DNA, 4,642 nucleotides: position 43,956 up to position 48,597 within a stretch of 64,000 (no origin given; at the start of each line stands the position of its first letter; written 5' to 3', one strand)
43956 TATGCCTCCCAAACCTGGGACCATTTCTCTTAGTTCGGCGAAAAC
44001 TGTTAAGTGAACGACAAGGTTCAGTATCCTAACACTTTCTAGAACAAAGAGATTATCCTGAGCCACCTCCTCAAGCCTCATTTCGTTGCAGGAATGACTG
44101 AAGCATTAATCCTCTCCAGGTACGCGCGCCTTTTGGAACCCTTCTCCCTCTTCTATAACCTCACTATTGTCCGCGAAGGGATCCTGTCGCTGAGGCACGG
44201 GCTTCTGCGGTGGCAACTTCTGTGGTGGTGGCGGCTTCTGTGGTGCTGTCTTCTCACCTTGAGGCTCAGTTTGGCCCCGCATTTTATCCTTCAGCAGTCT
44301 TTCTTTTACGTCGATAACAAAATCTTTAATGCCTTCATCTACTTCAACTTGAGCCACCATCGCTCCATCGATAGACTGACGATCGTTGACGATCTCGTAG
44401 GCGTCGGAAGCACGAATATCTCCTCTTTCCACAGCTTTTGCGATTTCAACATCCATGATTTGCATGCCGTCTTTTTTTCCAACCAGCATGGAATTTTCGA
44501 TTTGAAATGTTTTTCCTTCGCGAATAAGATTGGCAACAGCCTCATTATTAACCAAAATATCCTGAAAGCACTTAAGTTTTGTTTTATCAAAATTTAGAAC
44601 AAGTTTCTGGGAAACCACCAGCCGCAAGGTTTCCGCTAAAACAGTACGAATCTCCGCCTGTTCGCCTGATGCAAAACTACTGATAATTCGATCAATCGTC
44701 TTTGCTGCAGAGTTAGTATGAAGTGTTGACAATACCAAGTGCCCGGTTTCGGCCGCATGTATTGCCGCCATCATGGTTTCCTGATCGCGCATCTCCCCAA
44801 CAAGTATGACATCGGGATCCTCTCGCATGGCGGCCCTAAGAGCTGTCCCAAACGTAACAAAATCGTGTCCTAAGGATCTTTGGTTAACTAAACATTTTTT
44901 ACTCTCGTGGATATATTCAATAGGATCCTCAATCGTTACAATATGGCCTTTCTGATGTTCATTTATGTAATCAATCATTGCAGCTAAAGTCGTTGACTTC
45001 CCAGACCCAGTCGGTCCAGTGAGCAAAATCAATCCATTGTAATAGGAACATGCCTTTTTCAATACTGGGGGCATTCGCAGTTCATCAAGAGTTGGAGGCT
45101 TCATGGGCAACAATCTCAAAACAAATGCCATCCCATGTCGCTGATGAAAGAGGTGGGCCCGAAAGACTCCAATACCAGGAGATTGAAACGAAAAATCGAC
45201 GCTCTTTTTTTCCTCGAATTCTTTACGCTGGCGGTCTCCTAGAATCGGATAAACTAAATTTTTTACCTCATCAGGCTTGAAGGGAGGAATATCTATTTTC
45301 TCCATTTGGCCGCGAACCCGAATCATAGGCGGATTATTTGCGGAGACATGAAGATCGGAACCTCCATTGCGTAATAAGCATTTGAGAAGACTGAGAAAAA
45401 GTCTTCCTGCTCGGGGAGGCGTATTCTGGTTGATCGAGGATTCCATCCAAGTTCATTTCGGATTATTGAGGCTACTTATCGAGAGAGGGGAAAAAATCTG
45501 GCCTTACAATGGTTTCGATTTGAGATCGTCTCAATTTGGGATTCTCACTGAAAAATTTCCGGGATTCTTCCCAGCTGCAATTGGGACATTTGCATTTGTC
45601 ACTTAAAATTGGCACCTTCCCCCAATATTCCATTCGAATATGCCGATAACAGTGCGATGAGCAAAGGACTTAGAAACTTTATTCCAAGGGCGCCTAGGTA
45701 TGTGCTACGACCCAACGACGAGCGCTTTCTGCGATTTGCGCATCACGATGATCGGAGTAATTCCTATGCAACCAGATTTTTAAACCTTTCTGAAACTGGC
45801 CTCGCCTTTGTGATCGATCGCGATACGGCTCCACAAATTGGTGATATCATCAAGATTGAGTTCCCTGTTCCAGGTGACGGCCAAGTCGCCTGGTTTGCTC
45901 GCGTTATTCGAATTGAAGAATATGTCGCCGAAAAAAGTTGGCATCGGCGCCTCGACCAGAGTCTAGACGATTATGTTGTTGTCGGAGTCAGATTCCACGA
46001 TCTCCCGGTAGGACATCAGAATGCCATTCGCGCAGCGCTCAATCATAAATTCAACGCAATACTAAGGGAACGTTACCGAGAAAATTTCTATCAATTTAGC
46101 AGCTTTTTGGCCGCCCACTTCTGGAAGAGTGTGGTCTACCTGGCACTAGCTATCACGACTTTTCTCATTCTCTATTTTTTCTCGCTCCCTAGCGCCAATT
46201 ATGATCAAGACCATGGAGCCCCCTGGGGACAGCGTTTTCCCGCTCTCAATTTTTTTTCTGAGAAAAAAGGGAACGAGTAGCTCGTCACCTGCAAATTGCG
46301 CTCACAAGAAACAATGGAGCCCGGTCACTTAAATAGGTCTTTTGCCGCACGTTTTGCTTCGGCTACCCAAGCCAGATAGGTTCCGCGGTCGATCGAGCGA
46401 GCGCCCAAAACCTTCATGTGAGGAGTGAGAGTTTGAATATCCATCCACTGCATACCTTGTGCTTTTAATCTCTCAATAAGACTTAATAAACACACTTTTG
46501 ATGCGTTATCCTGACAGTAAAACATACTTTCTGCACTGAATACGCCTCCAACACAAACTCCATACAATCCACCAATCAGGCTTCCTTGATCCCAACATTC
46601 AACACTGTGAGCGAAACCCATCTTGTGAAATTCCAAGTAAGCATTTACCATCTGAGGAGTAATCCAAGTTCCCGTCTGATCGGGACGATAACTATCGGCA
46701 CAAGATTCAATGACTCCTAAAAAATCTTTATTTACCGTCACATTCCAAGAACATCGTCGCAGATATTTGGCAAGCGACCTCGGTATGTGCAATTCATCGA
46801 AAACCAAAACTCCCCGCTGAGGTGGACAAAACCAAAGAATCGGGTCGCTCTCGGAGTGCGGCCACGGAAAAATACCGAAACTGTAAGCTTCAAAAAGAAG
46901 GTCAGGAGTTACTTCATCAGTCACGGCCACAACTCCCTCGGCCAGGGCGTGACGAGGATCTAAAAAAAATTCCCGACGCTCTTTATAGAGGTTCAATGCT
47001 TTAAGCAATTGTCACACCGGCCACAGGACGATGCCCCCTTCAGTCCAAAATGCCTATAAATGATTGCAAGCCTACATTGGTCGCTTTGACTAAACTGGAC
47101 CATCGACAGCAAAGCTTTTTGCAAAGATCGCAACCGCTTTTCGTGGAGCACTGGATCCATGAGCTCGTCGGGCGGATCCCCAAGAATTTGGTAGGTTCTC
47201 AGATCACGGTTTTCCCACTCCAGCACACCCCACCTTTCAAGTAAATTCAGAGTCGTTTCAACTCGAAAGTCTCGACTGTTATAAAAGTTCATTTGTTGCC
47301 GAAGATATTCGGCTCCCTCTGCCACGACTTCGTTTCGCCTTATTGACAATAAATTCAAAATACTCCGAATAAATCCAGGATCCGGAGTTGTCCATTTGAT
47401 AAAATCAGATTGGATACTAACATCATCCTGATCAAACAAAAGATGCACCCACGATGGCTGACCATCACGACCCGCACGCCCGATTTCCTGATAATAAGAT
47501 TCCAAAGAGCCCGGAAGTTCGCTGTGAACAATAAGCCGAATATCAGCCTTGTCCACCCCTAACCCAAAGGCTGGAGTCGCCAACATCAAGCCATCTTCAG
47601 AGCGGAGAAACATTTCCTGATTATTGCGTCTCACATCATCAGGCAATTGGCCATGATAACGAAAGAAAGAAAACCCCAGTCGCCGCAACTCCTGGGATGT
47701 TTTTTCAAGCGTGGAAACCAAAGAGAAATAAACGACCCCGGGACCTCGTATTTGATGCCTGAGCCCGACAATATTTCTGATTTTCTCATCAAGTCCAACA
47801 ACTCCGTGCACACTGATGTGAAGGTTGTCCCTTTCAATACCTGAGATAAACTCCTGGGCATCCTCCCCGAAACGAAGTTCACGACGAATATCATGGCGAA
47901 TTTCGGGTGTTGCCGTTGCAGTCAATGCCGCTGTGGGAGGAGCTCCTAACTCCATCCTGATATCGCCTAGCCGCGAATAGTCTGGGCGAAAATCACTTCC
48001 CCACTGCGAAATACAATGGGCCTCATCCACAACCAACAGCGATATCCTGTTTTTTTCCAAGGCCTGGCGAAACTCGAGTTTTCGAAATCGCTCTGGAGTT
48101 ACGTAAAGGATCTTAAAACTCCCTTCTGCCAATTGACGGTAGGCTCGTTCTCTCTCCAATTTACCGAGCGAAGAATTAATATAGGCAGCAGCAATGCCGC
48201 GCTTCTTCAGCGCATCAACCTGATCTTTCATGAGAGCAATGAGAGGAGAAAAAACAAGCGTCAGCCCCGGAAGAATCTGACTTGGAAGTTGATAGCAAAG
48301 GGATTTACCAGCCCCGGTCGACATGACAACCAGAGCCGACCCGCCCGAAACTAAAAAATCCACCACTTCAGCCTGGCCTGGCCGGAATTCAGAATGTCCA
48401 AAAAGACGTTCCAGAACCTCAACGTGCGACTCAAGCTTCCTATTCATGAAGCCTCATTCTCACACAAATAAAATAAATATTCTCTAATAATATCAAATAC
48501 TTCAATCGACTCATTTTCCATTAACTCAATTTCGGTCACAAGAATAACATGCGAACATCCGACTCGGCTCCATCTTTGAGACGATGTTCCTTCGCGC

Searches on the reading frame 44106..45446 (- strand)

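Call 19: search_protein_families(library=pfam, proteins=[window:44106-45446:-], max_evalue=0.0001)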
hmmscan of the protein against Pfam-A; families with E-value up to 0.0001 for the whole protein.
window:44106-45446:- (446 aa): 2 families
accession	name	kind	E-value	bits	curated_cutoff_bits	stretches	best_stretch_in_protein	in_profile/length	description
PF00437.27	T2SSE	-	2.5e-49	168.3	24.9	1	95-325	94-314/370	Type II/IV secretion system protein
PF13191.12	AAA_16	-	9.2e-05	23.4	32.6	0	129-190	16-64/167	AAA ATPase domain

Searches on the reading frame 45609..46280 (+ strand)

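Call 19: search_protein_families(library=pfam, proteins=[window:45609-46280:+], max_evalue=0.0001)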
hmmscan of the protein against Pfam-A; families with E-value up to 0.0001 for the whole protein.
window:45609-46280:+ (223 aa): 1 family
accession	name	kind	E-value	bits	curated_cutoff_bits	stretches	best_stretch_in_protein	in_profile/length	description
PF07238.19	PilZ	-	1.7e-08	35.1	22.5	1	46-144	16-100/102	PilZ domain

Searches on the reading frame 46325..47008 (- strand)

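Call 19: search_protein_families(library=pfam, proteins=[window:46325-47008:-], max_evalue=0.0001)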
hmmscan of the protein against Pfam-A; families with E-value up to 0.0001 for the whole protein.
window:46325-47008:- (227 aa): 1 family
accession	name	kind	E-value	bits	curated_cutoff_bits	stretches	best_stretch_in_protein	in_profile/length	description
PF03588.20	Leu_Phe_trans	-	1.1e-65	220.8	22.7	1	35-206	1-170/171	Leucyl/phenylalanyl-tRNA protein transferase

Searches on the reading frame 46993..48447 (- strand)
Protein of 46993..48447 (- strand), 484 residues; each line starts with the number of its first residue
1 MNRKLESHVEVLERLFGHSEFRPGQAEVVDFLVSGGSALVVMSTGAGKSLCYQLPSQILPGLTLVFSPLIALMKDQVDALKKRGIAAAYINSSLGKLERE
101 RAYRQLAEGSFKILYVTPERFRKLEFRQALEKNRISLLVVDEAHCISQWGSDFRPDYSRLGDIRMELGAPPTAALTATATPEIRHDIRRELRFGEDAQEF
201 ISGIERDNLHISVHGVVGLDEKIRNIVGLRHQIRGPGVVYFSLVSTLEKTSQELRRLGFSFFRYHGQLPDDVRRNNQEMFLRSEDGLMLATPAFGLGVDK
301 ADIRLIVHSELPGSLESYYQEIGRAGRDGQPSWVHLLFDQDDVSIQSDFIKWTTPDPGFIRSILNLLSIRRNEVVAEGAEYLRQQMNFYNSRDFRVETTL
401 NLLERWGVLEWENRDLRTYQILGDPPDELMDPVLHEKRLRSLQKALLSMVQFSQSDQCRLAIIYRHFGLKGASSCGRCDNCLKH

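Call 19: search_protein_families(library=pfam, proteins=[window:46993-48447:-], max_evalue=0.0001)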
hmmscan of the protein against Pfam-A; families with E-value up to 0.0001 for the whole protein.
window:46993-48447:- (484 aa): 4 families
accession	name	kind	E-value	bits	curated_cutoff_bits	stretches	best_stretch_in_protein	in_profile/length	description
PF00270.35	DEAD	-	2.8e-26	92.7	26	1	22-182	1-163/167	DEAD/DEAH box helicase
PF00271.37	Helicase_C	-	1.5e-20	74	23.5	1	226-329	9-110/110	Helicase conserved C-terminal domain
PF16124.10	RecQ_Zn_bind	-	2.6e-08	34.9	25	1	438-482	20-66/66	RecQ zinc-binding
PF04851.21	ResIII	-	1.2e-06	29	22.5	1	21-182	4-163/164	Type III restriction enzyme, res subunit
